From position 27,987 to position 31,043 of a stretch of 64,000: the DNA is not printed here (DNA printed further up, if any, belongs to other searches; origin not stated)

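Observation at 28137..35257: Candidate undescribed amino-/guanidino-lipid module: reductase-aminotransferase fusion + divergent MMPL exporter + AGAT-type amidinotransferase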

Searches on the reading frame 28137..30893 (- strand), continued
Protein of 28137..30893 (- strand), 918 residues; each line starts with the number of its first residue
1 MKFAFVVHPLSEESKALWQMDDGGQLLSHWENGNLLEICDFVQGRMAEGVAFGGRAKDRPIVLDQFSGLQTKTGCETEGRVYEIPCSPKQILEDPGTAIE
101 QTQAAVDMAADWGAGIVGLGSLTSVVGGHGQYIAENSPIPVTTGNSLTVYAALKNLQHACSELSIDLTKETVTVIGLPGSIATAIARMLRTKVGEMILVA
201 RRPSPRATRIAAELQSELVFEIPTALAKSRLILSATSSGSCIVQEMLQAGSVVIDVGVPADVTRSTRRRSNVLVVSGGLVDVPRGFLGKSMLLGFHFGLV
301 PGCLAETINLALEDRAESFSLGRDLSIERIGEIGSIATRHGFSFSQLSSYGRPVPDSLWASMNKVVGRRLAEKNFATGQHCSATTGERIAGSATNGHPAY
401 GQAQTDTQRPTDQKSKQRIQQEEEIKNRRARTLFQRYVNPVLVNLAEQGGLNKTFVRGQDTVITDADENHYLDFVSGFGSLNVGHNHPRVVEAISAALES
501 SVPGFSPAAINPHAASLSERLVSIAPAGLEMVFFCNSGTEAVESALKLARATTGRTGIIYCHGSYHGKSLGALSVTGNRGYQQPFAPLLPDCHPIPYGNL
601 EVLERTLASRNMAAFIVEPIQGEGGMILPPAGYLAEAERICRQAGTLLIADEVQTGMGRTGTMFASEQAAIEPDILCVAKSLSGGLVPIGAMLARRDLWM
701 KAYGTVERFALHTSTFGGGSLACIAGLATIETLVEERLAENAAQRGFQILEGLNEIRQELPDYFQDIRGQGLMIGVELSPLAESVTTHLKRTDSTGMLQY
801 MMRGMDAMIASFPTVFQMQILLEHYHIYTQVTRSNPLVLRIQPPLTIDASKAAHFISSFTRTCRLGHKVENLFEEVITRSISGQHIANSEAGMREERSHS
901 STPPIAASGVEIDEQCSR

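Call 24: find_related_loci(query=A1, collection=genome_contigs, flank=10000)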
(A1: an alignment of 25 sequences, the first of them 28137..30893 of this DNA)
Query A1 (918 aa) in genome_contigs; peptide patterns used: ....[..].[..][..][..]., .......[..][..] (x = any residue, [..] = any of these).
247 stretches matched a pattern; 186 encode a relative of the query (tblastn E <= 1e-3); the best 80 are kept; 80 distinct loci.
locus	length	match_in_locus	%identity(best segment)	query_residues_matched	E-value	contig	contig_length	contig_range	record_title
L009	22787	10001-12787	84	1-918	0e+0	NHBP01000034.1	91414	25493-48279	MAG: Planctomycetaceae bacterium TMED10 45629, whole genome shotgun sequence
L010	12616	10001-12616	88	1-870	0e+0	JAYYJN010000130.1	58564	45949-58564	MAG: Planctomycetota bacterium isolate DS_MAG18 DS_MAG18_0130, whole genome shotgun sequence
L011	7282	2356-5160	71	1-917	0e+0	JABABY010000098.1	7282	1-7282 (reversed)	MAG: Planctomycetota bacterium isolate bin91s NODE_98_length_7282_cov_4.486509, whole genome shotgun sequence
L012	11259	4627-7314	54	1-898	0e+0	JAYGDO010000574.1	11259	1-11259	MAG: Pirellulales bacterium isolate OC3_1000m_MAG_224 OC3_1000m_contig_1353199, whole genome shotgun sequence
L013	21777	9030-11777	53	1-888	0e+0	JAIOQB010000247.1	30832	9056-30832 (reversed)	MAG: Planctomycetia bacterium isolate LakeFargette_0920_ALND_MAG_62_14 LacPavin_0920_ALND_scaffold_260304, whole genome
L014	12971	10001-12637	54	1-892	0e+0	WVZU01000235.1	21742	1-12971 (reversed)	MAG: Planctomycetales bacterium isolate CS4-C045 C_merged_R1_(paired)_contig_12790, whole genome shotgun sequence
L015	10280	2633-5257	53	1-885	0e+0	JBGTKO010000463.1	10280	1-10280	MAG: Pirellulales bacterium isolate JTS-RE314 k141_10369428, whole genome shotgun sequence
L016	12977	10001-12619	54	1-883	0e+0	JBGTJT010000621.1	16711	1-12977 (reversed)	MAG: Pirellulales bacterium isolate JTS-RE296 k141_4072395, whole genome shotgun sequence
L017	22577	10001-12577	52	1-881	0e+0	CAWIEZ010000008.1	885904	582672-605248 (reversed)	MAG: uncultured Planctomycetota bacterium isolate MFD09603.bin.2.22 genome assembly, contig: contig_7416, whole genome s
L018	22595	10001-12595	51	1-889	0e+0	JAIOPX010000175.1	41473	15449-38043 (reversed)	MAG: Planctomycetota bacterium isolate LakeFargette_0920_ALND_MAG_59_20 LacPavin_0920_ALND_scaffold_30408, whole genome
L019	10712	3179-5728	51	1-885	0e+0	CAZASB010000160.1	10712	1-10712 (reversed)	MAG TPA_asm: uncultured Planctomycetaceae bacterium isolate binchicken_co139_554 genome assembly, contig: NODE_14041_len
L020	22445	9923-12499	51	1-881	0e+0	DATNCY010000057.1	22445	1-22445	MAG TPA_asm: Gemmataceae bacterium isolate SMAG_U11228 k141_905610, whole genome shotgun sequence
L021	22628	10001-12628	49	1-908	0e+0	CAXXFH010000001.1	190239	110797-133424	MAG: Thermoguttaceae bacterium isolate 312aca04-849c-440b-8203-9b7a9de13541 genome assembly, contig: contig_1, whole gen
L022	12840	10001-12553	51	1-885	0e+0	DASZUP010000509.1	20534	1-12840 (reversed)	MAG TPA_asm: Pirellulales bacterium isolate SMAG_U6108 k141_67766, whole genome shotgun sequence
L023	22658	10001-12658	51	1-904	0e+0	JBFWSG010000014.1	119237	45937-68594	MAG: Pirellulales bacterium isolate CA_2019_TPBF_224 NODE_1453_length_119237_cov_21.578717_TPBF, whole genome shotgun se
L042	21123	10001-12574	49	1-893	0e+0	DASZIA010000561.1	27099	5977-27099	MAG TPA_asm: Planctomycetaceae bacterium isolate SMAG_U6590 k141_1474679, whole genome shotgun sequence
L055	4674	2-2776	44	24-902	0e+0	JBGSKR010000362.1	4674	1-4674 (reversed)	MAG: Mariniblastus sp. isolate JTS-AC186 k141_2372278, whole genome shotgun sequence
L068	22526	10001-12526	47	1-885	0e+0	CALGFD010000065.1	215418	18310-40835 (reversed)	MAG TPA_asm: uncultured Planctomycetales bacterium isolate SRR3330210_bin.11_CONCOCT_v1.1_MAG genome assembly, contig: E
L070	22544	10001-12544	45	1-889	0e+0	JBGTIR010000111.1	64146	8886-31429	MAG: Planctomycetaceae bacterium isolate JTS-RE27 k141_10209047, whole genome shotgun sequence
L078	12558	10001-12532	53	1-848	0e+0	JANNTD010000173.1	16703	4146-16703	MAG: Planctomycetota bacterium isolate SOY_31_concoct_37_sub SOY_31_k141_3029605, whole genome shotgun sequence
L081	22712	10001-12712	76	1-918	0e+0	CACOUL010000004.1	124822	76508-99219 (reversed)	MAG: Planctomycetaceae bacterium isolate AH-324-P18 genome assembly, contig: AH-324-P18_NODE_4, whole genome shotgun seq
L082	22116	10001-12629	57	2-888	0e+0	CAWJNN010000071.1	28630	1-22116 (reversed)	MAG: uncultured Planctomycetales bacterium isolate MFD02832.bin.2.19 genome assembly, contig: contig_59367, whole genome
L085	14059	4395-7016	54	1-888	0e+0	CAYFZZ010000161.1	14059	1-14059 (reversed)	MAG TPA_asm: uncultured Planctomycetaceae bacterium isolate ERP108616_co1_327 genome assembly, contig: k119_1770464, who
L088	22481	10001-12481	37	1-863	3e-166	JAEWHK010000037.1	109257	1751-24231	MAG: Proteobacteria bacterium isolate OH_PBlB_65 k127_517964, whole genome shotgun sequence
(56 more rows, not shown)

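Call 30: search_protein_families(library=pfam, proteins=[L078:8613-9830:-, L055:2776-4149:+, L042:8065-9588:-, L088:1174-1983:+, L042:14330-15295:-, L042:15321-16004:+, L021:15879-16886:+, L070:2066-3529:-, L068:12634-13692:+, L015:6496-7698:-], max_evalue=0.001)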
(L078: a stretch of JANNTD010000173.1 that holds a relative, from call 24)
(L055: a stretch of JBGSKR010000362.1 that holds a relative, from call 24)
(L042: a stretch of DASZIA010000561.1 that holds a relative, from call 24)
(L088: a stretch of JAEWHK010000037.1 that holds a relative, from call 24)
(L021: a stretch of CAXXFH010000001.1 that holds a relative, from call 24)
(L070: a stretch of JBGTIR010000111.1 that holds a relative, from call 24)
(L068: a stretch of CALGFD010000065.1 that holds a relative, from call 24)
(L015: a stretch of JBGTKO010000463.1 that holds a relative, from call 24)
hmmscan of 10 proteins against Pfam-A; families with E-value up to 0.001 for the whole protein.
L078:8613-9830:- (405 aa): 2 families
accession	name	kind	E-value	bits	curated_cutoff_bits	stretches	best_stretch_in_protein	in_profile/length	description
PF04339.18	FemAB_like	-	6.5e-12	45.7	27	1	123-298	100-270/369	Peptidogalycan biosysnthesis/recognition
PF13480.13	Acetyltransf_6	-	2.3e-09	38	22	1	208-349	2-142/143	Acetyltransferase (GNAT) domain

L055:2776-4149:+ (457 aa): 0 families

L042:8065-9588:- (507 aa): 2 families
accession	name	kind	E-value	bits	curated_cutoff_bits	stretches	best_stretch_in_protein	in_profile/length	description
PF00501.34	AMP-binding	-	6.3e-48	163.9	29.9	1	45-377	21-384/384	AMP-binding enzyme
PF13193.12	AMP-binding_C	-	9.3e-10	39.7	24.5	1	427-500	1-76/76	AMP-binding enzyme C-terminal domain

L088:1174-1983:+ (269 aa): 3 families
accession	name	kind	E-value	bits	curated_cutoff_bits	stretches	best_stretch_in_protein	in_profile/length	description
PF00005.33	ABC_tran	-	2.9e-29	102.9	25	1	29-167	2-136/137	ABC transporter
PF13304.12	AAA_21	-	0.00055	20.5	27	0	137-199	235-299/304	AAA domain, putative AbiEii toxin, Type IV TA system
PF13555.12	AAA_29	-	0.00098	19.3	27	0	31-66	15-50/61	P-loop containing region of AAA domain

L042:14330-15295:- (321 aa): 2 families
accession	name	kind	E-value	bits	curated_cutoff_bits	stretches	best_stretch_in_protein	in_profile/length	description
PF20143.4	NAD_kinase_C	-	6.3e-30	103.9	23.7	1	167-292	1-125/126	ATP-NAD kinase C-terminal domain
PF01513.26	NAD_kinase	-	9.6e-15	55.5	25.5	1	81-142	69-130/130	ATP-NAD kinase N-terminal domain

L042:15321-16004:+ (227 aa): 0 families

L021:15879-16886:+ (335 aa): 2 families
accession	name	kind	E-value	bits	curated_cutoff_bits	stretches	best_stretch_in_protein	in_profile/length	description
PF07596.16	SBP_bac_10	-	6.8e-51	174.3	23.3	1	58-317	1-267/268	Protein of unknown function (DUF1559)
PF07963.17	N_methyl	-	9.7e-06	25.4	21.2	1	33-54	6-27/27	Prokaryotic N-terminal methylation motif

L070:2066-3529:- (487 aa): 1 family
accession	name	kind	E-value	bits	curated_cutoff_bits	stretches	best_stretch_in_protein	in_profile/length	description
PF07394.17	DUF1501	-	5.3e-82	276.5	27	1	68-487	1-390/390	Protein of unknown function (DUF1501)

L068:12634-13692:+ (352 aa): 2 families
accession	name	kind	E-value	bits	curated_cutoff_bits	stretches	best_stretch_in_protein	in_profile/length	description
PF13527.13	Acetyltransf_9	-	3.2e-09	37.3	25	1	33-122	28-111/127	Acetyltransferase (GNAT) domain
PF00583.31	Acetyltransf_1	-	1.6e-05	25.6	20.7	0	34-104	15-80/116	Acetyltransferase (GNAT) family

L015:6496-7698:- (400 aa): 2 families
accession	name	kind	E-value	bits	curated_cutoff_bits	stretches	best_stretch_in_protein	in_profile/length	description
PF13469.12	Sulfotransfer_3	-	1.4e-34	120.7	27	1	100-347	1-215/216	Sulfotransferase family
PF00685.33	Sulfotransfer_1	-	1.7e-07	31.4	22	1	101-341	4-179/255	Sulfotransferase domain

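Call 50: search_protein_families(library=ncbifam, proteins=[L078:8613-9830:-, L055:2776-4149:+, L042:8065-9588:-], max_evalue=0.00001)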
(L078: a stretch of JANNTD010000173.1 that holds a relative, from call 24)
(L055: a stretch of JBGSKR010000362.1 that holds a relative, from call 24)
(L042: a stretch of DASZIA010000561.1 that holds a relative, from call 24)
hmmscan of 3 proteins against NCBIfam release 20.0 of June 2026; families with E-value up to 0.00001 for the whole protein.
L078:8613-9830:- (405 aa): 0 families

L055:2776-4149:+ (457 aa): 0 families

L042:8065-9588:- (507 aa): 94 families (the best 25 are shown)
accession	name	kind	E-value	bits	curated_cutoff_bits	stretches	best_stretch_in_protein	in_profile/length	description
NF004837.0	PRK06187.1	subfamily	7.1e-64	215.9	476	1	178-506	178-518/531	long-chain-fatty-acid--CoA ligase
NF004114.0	PRK05605.1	equivalog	8.1e-54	182.9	766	1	175-504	226-563/575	long-chain-fatty-acid--CoA ligase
NF005858.0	PRK07787.1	subfamily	7.2e-47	159.9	575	1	39-506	15-468/471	acyl-CoA synthetase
NF005801.1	PRK07656.1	equivalog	1.9e-46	158.7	657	1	175-506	169-499/500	FadD3 family acyl-CoA ligase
NF005702.0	PRK07514.1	subfamily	1.9e-46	158.5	558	1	63-506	45-496/506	malonyl-CoA synthase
NF002966.0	PRK03640.1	equivalog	2.8e-46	158.1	556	1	173-506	144-476/483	o-succinylbenzoate--CoA ligase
NF004511.1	PRK05852.1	equivalog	3.4e-45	154.6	650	1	50-501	31-495/505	FadD7 family fatty acid--CoA ligase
NF005307.0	PRK06839.1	equivalog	1.3e-43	149.4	748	1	177-506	156-489/496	o-succinylbenzoate--CoA ligase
TIGR01923.1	menE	equivalog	3.4e-43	148.1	330.15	1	66-506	18-442/442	o-succinylbenzoate--CoA ligase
NF006167.0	PRK08308.1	equivalog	6.2e-42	143.9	513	2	393-503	294-404/414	acyl-CoA synthetase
NF005676.0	PRK07470.1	equivalog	8.8e-42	143.4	774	1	51-505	51-524/544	acyl-CoA synthetase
NF006181.0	PRK08314.1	subfamily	1.3e-39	135.9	705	1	176-503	210-547/563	long-chain-fatty-acid--CoA ligase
NF052269.1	Staph_lig_FadD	equivalog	1.7e-39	135.5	650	1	171-505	151-488/499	long-chain-fatty-acid--CoA ligase FadD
NF006182.0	PRK08316.1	subfamily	6.5e-39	133.8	663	1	64-506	53-513/523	fatty acyl-CoA synthetase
NF004822.0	PRK06178.1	equivalog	9.2e-39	133.5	782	1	164-506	209-563/571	acyl-CoA synthetase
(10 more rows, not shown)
